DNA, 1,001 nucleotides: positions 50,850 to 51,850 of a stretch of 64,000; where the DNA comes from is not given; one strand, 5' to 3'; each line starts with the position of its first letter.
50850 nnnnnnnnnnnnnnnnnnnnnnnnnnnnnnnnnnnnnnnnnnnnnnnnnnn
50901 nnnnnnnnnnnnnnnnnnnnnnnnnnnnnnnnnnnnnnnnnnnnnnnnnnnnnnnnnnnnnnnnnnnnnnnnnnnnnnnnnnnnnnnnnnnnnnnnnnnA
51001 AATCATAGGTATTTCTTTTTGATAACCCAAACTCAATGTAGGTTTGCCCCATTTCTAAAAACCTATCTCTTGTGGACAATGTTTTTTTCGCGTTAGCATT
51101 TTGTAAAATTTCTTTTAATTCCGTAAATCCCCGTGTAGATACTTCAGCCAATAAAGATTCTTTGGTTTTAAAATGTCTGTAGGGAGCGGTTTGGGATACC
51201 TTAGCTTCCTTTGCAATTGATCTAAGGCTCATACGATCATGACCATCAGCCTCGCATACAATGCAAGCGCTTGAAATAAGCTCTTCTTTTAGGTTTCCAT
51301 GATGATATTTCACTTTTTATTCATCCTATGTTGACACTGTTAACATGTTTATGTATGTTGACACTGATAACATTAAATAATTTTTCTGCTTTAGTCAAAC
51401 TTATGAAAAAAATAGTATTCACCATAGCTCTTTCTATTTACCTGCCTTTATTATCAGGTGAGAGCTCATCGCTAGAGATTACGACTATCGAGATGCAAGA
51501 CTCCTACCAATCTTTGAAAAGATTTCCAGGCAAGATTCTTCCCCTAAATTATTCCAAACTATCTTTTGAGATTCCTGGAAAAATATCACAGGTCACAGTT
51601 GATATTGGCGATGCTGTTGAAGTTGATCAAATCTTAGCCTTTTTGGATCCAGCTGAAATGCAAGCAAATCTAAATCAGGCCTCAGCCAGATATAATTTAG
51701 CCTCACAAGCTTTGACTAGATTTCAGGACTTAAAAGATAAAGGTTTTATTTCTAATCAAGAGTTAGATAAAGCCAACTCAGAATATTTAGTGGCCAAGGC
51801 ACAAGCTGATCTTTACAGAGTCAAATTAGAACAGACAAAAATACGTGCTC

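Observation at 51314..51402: Tandem 19-bp palindromes built into the -35 and -10 of the divergent tetR / MFP-RND control region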

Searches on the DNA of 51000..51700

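Call 41: search_rna_families(source=window, start=51000, end=51700, threshold=evalue, max_evalue=1)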
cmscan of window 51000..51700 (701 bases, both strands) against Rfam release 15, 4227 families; matches with E-value up to 1: 0.
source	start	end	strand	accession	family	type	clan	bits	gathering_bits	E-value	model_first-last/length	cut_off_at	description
